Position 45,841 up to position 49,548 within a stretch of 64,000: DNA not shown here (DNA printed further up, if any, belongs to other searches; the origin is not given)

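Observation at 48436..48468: polC lacks the DEDDh proofreading exonuclease domain; the PHP halves are fused directly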

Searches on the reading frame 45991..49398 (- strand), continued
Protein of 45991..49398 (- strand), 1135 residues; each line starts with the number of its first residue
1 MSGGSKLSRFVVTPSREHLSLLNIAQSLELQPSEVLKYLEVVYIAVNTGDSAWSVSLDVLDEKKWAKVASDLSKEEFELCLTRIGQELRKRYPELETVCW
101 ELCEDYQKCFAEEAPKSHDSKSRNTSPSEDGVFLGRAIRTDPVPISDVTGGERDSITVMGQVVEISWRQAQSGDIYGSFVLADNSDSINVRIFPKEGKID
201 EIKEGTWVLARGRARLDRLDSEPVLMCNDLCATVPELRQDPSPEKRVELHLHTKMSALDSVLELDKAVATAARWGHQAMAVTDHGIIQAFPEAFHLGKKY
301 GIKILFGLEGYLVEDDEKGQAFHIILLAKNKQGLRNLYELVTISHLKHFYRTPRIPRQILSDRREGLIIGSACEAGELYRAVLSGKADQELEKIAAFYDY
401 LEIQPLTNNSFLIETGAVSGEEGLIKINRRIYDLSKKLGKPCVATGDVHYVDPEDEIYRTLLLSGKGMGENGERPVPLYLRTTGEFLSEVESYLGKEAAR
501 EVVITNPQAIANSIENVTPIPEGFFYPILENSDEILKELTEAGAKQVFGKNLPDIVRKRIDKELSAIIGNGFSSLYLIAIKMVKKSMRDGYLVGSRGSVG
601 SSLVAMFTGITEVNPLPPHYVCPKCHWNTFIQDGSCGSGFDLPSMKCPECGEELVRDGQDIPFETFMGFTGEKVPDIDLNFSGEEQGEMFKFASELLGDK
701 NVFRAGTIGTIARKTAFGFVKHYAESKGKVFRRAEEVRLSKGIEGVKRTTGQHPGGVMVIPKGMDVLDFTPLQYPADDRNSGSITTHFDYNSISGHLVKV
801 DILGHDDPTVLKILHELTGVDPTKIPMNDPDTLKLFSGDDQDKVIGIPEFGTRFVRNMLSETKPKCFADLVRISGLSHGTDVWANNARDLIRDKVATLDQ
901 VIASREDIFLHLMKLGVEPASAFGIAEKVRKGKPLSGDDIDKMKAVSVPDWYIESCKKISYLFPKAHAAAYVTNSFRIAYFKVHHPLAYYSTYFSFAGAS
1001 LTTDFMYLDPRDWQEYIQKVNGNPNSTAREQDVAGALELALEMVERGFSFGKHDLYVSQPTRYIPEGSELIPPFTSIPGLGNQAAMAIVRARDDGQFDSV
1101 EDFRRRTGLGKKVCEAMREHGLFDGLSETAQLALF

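Call 6: find_homologous_proteins(query=window:45991-49398:-, max_evalue=1e-50)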
Query window:45991-49398:- (1135 aa): 7992 proteins with E <= 1e-50 among 8000 candidates; the best 120 are listed.
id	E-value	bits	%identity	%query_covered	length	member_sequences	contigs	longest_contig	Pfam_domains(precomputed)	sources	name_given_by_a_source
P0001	0.0e+0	2601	100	99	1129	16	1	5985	PF12836.14,PF02811.27,PF14579.13,PF01336.32,PF17657.7,PF07733.19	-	-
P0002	0.0e+0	2151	82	99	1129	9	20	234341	PF02811.27,PF14579.13,PF01336.32,PF17657.7,PF07733.19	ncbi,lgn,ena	-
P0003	0.0e+0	2009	75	99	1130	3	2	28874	PF02811.27,PF14579.13,PF01336.32,PF17657.7,PF07733.19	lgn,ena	-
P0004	0.0e+0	2001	75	99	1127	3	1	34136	PF12836.14,PF02811.27,PF14579.13,PF17657.7,PF07733.19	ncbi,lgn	-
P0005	0.0e+0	1963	74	99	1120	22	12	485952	PF12836.14,PF02811.27,PF14579.13,PF17657.7,PF07733.19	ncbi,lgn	ncbi:MAG: PolC-type DNA polymerase III [Bacillota bacterium]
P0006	0.0e+0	1952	73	99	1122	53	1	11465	PF12836.14,PF02811.27,PF14579.13,PF01336.32,PF17657.7,PF07733.19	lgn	-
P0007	0.0e+0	1942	73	99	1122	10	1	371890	PF12836.14,PF02811.27,PF14579.13,PF01336.32,PF17657.7,PF07733.19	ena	-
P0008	0.0e+0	1931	74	99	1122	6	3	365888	PF12836.14,PF02811.27,PF14579.13,PF01336.32,PF17657.7,PF07733.19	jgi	jgi:DNA polymerase-3 subunit alpha (Gram-positive type)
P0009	0.0e+0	1908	71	99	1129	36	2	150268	PF12836.14,PF02811.27,PF14579.13,PF17657.7,PF07733.19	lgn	-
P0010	0.0e+0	1878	70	99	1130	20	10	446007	PF12836.14,PF02811.27,PF14579.13,PF17657.7,PF07733.19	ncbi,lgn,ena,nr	ncbi:MAG: PolC-type DNA polymerase III [Firmicutes bacterium]|nr:PolC-type DNA polymerase III [Candi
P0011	0.0e+0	1877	70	99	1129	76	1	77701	PF12836.14,PF02811.27,PF14579.13,PF01336.32,PF17657.7,PF07733.19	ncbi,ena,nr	ncbi:MAG TPA: PolC-type DNA polymerase III [Bacillota bacterium]|nr:PolC-type DNA polymerase III [Ba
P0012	0.0e+0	1857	70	99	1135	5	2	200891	PF02811.27,PF14579.13,PF01336.32,PF17657.7,PF07733.19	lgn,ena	-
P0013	0.0e+0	1846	69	99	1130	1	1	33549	PF12836.14,PF02811.27,PF14579.13,PF17657.7,PF07733.19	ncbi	-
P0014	0.0e+0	1794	67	99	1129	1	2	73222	PF02811.27,PF14579.13,PF17657.7,PF07733.19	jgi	-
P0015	0.0e+0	1707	65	99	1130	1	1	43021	PF12836.14,PF02811.27,PF14579.13,PF01336.32,PF17657.7,PF07733.19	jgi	-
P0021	0.0e+0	1620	63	99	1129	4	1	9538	PF12836.14,PF02811.27,PF14579.13,PF17657.7,PF07733.19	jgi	-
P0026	0.0e+0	1601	61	99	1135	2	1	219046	PF02811.27,PF14579.13,PF17657.7,PF07733.19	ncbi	-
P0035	0.0e+0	1561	61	97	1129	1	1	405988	PF02811.27,PF14579.13,PF17657.7,PF07733.19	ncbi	-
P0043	0.0e+0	1191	52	90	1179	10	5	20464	PF02811.27,PF14579.13,PF01336.32,PF17657.7,PF07733.19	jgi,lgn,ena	jgi:DNA polymerase-3 subunit alpha (Gram-positive type)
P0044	0.0e+0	1186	52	90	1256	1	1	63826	PF02811.27,PF14579.13,PF01336.32,PF17657.7,PF07733.19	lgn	-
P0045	0.0e+0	1183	53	90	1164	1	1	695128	PF02811.27,PF14579.13,PF01336.32,PF17657.7,PF07733.19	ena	-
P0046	0.0e+0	1182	52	91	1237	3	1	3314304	PF02811.27,PF14579.13,PF14480.12,PF01336.32,PF11490.14,PF17657.7,PF07733.19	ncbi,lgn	-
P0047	0.0e+0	1180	52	90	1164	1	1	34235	PF02811.27,PF14579.13,PF01336.32,PF17657.7,PF07733.19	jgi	-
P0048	0.0e+0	1179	53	88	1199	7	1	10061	PF12836.14,PF02811.27,PF14579.13,PF01336.32,PF17657.7,PF07733.19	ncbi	ncbi:MAG: PolC-type DNA polymerase III, partial [Limnochordales bacterium]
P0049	0.0e+0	1177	54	72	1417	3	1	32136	PF00929.32,PF02811.27,PF16473.12,PF14579.13,PF01336.32,PF11490.14,PF17657.7,PF07733.19,PF21762.4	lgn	-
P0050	0.0e+0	1177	53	89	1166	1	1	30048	PF02811.27,PF14579.13,PF01336.32,PF17657.7,PF07733.19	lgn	-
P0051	0.0e+0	1175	52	88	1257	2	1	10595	PF12836.14,PF02811.27,PF14579.13,PF01336.32,PF17657.7,PF07733.19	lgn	-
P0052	0.0e+0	1173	51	89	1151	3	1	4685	PF02811.27,PF14579.13,PF01336.32,PF17657.7,PF07733.19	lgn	-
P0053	0.0e+0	1173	52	89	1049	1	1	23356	PF02811.27,PF14579.13,PF01336.32,PF17657.7,PF07733.19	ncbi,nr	ncbi:MAG: PolC-type DNA polymerase III [Firmicutes bacterium]|nr:PolC-type DNA polymerase III [Bacil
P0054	0.0e+0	1172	52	90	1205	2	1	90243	PF12836.14,PF02811.27,PF14579.13,PF14480.12,PF01336.32,PF17657.7,PF07733.19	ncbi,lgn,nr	ncbi:MAG: PolC-type DNA polymerase III [Firmicutes bacterium]|nr:PolC-type DNA polymerase III [Bacil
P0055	0.0e+0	1172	53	89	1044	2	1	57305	PF02811.27,PF14579.13,PF01336.32,PF17657.7,PF07733.19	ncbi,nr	ncbi:MAG TPA: PolC-type DNA polymerase III [Firmicutes bacterium]|nr:PolC-type DNA polymerase III [B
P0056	0.0e+0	1171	55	72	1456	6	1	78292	PF00929.32,PF02811.27,PF14579.13,PF14480.12,PF01336.32,PF11490.14,PF17657.7,PF07733.19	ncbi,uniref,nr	ncbi:PolC-type DNA polymerase III [Phosphitispora fastidiosa]|uniref:PolC-type DNA polymerase III n=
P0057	0.0e+0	1171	51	92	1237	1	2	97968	PF02811.27,PF14579.13,PF01336.32,PF11490.14,PF17657.7,PF07733.19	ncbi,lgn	-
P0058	0.0e+0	1169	52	89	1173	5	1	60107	PF02811.27,PF14579.13,PF01336.32,PF17657.7,PF07733.19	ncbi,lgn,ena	-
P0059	0.0e+0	1169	52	90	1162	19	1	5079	PF02811.27,PF14579.13,PF01336.32,PF17657.7,PF07733.19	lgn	-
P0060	0.0e+0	1167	53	89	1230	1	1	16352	PF12836.14,PF02811.27,PF14579.13,PF01336.32,PF17657.7,PF07733.19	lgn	-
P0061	0.0e+0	1166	49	94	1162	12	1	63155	PF02811.27,PF14579.13,PF01336.32,PF17657.7,PF07733.19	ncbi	-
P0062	0.0e+0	1165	56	72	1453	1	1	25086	PF00929.32,PF02811.27,PF14579.13,PF14480.12,PF01336.32,PF11490.14,PF17657.7,PF07733.19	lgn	-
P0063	0.0e+0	1164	56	72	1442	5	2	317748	PF00929.32,PF02811.27,PF14579.13,PF14480.12,PF01336.32,PF11490.14,PF17657.7,PF07733.19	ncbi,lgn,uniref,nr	ncbi:DNA polymerase III subunit alpha [Thermincola ferriacetica]|uniref:DNA polymerase III PolC-type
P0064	0.0e+0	1164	53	88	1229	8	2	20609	PF02811.27,PF14579.13,PF01336.32,PF11490.14,PF17657.7,PF07733.19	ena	-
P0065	0.0e+0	1162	52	88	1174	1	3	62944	PF02811.27,PF14579.13,PF01336.32,PF17657.7,PF07733.19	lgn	-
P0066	0.0e+0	1162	51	91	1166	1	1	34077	PF02811.27,PF14579.13,PF14480.12,PF01336.32,PF17657.7,PF07733.19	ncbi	ncbi:MAG: PolC-type DNA polymerase III [Syntrophothermus sp.]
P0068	0.0e+0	1160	52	91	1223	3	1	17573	PF02811.27,PF14579.13,PF01336.32,PF11490.14,PF17657.7,PF07733.19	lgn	-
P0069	0.0e+0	1158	55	72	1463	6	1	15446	PF00929.32,PF02811.27,PF14579.13,PF01336.32,PF11490.14,PF17657.7,PF07733.19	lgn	-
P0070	0.0e+0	1156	53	88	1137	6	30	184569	PF12836.14,PF02811.27,PF14579.13,PF01336.32,PF17657.7,PF07733.19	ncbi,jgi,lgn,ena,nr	ncbi:MAG: PolC-type DNA polymerase III [Firmicutes bacterium]|jgi:DNA polymerase-3 subunit alpha (Gr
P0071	0.0e+0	1156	51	92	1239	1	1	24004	PF02811.27,PF14579.13,PF01336.32,PF11490.14,PF17657.7,PF07733.19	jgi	-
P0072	0.0e+0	1153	56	72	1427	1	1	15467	PF00929.32,PF12836.14,PF13482.13,PF02811.27,PF14579.13,PF14480.12,PF01336.32,PF17657.7,PF07733.19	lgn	-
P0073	0.0e+0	1153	52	90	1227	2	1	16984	PF02811.27,PF14579.13,PF01336.32,PF11490.14,PF17657.7,PF07733.19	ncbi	-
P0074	0.0e+0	1153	52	89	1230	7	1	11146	PF12836.14,PF02811.27,PF14579.13,PF01336.32,PF17657.7,PF07733.19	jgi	jgi:DNA polymerase-3 subunit alpha (Gram-positive type)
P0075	0.0e+0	1152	55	73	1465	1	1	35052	PF00929.32,PF02811.27,PF14579.13,PF14480.12,PF01336.32,PF11490.14,PF17657.7,PF07733.19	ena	-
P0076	0.0e+0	1152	52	89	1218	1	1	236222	PF02811.27,PF14579.13,PF01336.32,PF11490.14,PF17657.7,PF07733.19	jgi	-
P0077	0.0e+0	1152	48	98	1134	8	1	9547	PF02811.27,PF14579.13,PF01336.32,PF17657.7,PF07733.19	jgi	jgi:DNA polymerase-3 subunit alpha (Gram-positive type)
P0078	0.0e+0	1152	55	72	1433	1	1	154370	PF00929.32,PF12836.14,PF02811.27,PF14579.13,PF14480.12,PF01336.32,PF11490.14,PF17657.7,PF07733.19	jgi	-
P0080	0.0e+0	1151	52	89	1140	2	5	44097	PF12836.14,PF02811.27,PF14579.13,PF01336.32,PF17657.7,PF07733.19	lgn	-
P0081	0.0e+0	1151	55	72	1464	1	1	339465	PF00929.32,PF12836.14,PF13482.13,PF02811.27,PF14579.13,PF14480.12,PF01336.32,PF11490.14,PF17657.7,PF07733.19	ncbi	-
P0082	0.0e+0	1151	49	98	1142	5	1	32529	PF02811.27,PF14579.13,PF01336.32,PF17657.7,PF07733.19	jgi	-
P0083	0.0e+0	1150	52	91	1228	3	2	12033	PF02811.27,PF14579.13,PF01336.32,PF17657.7,PF07733.19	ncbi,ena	-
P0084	0.0e+0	1149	52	92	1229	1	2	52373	PF02811.27,PF14579.13,PF01336.32,PF11490.14,PF17657.7,PF07733.19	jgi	jgi:DNA polymerase-3 subunit alpha (Gram-positive type)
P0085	0.0e+0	1149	52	88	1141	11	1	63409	PF02811.27,PF14579.13,PF01336.32,PF17657.7,PF07733.19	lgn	-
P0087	0.0e+0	1148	52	89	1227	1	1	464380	PF02811.27,PF14579.13,PF14480.12,PF01336.32,PF11490.14,PF17657.7,PF07733.19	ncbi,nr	ncbi:PolC-type DNA polymerase III [Bacillota bacterium LX-D]|nr:PolC-type DNA polymerase III [Bacill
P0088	0.0e+0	1148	48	99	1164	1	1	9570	PF02811.27,PF14579.13,PF01336.32,PF17657.7,PF07733.19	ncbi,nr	ncbi:MAG: PolC-type DNA polymerase III [Firmicutes bacterium]|nr:PolC-type DNA polymerase III [Bacil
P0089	0.0e+0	1148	56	72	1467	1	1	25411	PF00929.32,PF02811.27,PF16473.12,PF14579.13,PF14480.12,PF01336.32,PF11490.14,PF17657.7,PF07733.19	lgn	-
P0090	0.0e+0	1147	51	90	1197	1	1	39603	PF02811.27,PF14579.13,PF01336.32,PF17657.7,PF07733.19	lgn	-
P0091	0.0e+0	1147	52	90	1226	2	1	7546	PF02811.27,PF14579.13,PF01336.32,PF11490.14,PF17657.7,PF07733.19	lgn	-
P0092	0.0e+0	1147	48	97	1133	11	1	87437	PF02811.27,PF14579.13,PF01336.32,PF17657.7,PF07733.19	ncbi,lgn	-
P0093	0.0e+0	1146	53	87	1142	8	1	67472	PF02811.27,PF14579.13,PF01336.32,PF17657.7,PF07733.19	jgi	jgi:DNA polymerase-3 subunit alpha (Gram-positive type)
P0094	0.0e+0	1146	51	92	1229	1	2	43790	PF02811.27,PF14579.13,PF01336.32,PF11490.14,PF17657.7,PF07733.19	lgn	-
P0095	0.0e+0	1146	55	72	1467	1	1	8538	PF00929.32,PF02811.27,PF16473.12,PF14579.13,PF14480.12,PF01336.32,PF11490.14,PF17657.7,PF07733.19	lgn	-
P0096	0.0e+0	1145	53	75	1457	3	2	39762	PF00929.32,PF02811.27,PF16473.12,PF14579.13,PF14480.12,PF01336.32,PF11490.14,PF17657.7,PF07733.19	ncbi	-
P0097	0.0e+0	1145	50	97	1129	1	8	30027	PF02811.27,PF14579.13,PF01336.32,PF17657.7,PF07733.19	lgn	-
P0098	0.0e+0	1145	50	96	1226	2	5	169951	PF02811.27,PF14579.13,PF01336.32,PF11490.14,PF17657.7,PF07733.19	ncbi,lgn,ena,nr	ncbi:MAG: PolC-type DNA polymerase III [Peptococcaceae bacterium]|nr:PolC-type DNA polymerase III [P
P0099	0.0e+0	1145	52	88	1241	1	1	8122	PF02811.27,PF14579.13,PF01336.32,PF17657.7,PF07733.19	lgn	-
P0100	0.0e+0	1144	-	-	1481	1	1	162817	PF00929.32,PF02811.27,PF14579.13,PF01336.32,PF17657.7,PF07733.19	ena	-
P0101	0.0e+0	1144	52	86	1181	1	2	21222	PF02811.27,PF14579.13,PF01336.32,PF17657.7,PF07733.19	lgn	-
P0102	0.0e+0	1144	53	84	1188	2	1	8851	PF02811.27,PF14579.13,PF01336.32,PF17657.7,PF07733.19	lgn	-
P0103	0.0e+0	1144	54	72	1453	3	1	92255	PF00929.32,PF02811.27,PF14579.13,PF14480.12,PF01336.32,PF11490.14,PF17657.7,PF07733.19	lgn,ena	-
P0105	0.0e+0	1142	50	95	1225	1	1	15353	PF02811.27,PF14579.13,PF14480.12,PF01336.32,PF17657.7,PF07733.19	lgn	-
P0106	0.0e+0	1142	54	72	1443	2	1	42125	PF00929.32,PF02811.27,PF14579.13,PF14480.12,PF01336.32,PF11490.14,PF17657.7,PF07733.19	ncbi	-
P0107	0.0e+0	1142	50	95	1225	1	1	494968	PF02811.27,PF14579.13,PF14480.12,PF01336.32,PF17657.7,PF07733.19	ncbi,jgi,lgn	ncbi:MAG: PolC-type DNA polymerase III [Zhaonellaceae bacterium]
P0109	0.0e+0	1142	52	88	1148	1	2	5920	PF02811.27,PF14579.13,PF01336.32,PF17657.7,PF07733.19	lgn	-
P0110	0.0e+0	1141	49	95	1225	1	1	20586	PF02811.27,PF14579.13,PF14480.12,PF01336.32,PF17657.7,PF07733.19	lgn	-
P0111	0.0e+0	1141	51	92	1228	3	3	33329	PF02811.27,PF14579.13,PF01336.32,PF11490.14,PF17657.7,PF07733.19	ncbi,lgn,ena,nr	ncbi:MAG: PolC-type DNA polymerase III [Peptococcaceae bacterium]|nr:PolC-type DNA polymerase III [P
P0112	0.0e+0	1141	49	95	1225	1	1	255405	PF02811.27,PF14579.13,PF14480.12,PF01336.32,PF17657.7,PF07733.19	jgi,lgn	jgi:DNA polymerase-3 subunit alpha (Gram-positive type)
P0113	0.0e+0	1141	48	97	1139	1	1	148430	PF02811.27,PF14579.13,PF01336.32,PF17657.7,PF07733.19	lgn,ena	-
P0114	0.0e+0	1141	51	91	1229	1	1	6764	PF02811.27,PF14579.13,PF01336.32,PF17657.7,PF07733.19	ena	-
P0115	0.0e+0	1140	51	89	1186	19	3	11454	PF02811.27,PF14579.13,PF01336.32,PF17657.7,PF07733.19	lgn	-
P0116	0.0e+0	1140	49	95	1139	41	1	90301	PF12836.14,PF02811.27,PF14579.13,PF01336.32,PF17657.7,PF07733.19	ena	-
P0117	0.0e+0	1140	48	97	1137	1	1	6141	PF02811.27,PF14579.13,PF01336.32,PF17657.7,PF07733.19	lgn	-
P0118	0.0e+0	1140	48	99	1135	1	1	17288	PF02811.27,PF14579.13,PF01336.32,PF17657.7,PF07733.19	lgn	-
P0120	0.0e+0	1139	51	92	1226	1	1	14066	PF02811.27,PF14579.13,PF01336.32,PF17657.7,PF07733.19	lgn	-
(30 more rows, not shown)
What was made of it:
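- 45991..49380 (-): polC coding sequence for an exo-less PolC-type DNA polymerase III. The probable start is TTG at 49380, giving 1129 aa. The longest ORF starts at ATG 49398, giving 1135 aa, and that numbering is used in this report. The identical database protein P0001 is 1129 aa (call 6).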

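Call 13: find_related_loci(query=window:45991-49398:-, collection=genome_contigs, flank=10000)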
Query window:45991-49398:- (1135 aa) in genome_contigs; peptide patterns used: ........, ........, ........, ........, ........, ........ (x = any residue, [..] = any of these).
42 stretches matched a pattern; 10 encode a relative of the query (tblastn E <= 1e-3); 10 distinct loci.
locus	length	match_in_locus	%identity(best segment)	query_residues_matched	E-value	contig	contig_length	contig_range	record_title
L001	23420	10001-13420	70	2-1135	0e+0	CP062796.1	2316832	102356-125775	MAG: Candidatus Fermentithermobacillus carboniphilus isolate Bu02 chromosome, complete genome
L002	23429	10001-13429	64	7-1135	0e+0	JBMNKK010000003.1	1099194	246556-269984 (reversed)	MAG: Bacillota bacterium isolate SBF912LR0HQ0201 contig_47330, whole genome shotgun sequence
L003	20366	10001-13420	62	7-1135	0e+0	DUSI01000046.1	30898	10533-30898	MAG TPA_asm: Candidatus Fermentithermobacillaceae bacterium isolate AS04akNAM_117 51900_AS04, whole genome shotgun seque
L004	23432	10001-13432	62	2-1135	0e+0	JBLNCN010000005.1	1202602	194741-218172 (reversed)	MAG: Bacillota bacterium isolate MAG124 PRJNA950955_bin31_renamed_4, whole genome shotgun sequence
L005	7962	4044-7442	60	7-1135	0e+0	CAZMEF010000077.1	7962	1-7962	MAG TPA_asm: uncultured Eubacteriales bacterium isolate binchicken_co39_536 genome assembly, contig: NODE_20550_length_7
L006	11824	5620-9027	62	2-1135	0e+0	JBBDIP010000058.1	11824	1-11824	MAG: Bacillota bacterium isolate LejiaA_60_10 Lejia_A_7621_length_11824_cov_6, whole genome shotgun sequence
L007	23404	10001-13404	89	1-1135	0e+0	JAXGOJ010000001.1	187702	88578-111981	MAG: Bacillota bacterium isolate AnMBR.bin277 bin277_1, whole genome shotgun sequence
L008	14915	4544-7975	62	2-1135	0e+0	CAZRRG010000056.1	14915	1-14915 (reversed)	MAG TPA_asm: uncultured Eubacteriales bacterium isolate binchicken_co117_464 genome assembly, contig: NODE_7317_length_1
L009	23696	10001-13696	48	128-1135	0e+0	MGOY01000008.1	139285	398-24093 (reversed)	MAG: Clostridiales bacterium GWF2_38_85 gwf2_scaffold_128, whole genome shotgun sequence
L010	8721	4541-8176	50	141-1135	0e+0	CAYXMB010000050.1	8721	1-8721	MAG TPA_asm: uncultured Ruminococcus sp. isolate SRP225648_co1_76 genome assembly, contig: NODE_20667_length_8721_cov_5.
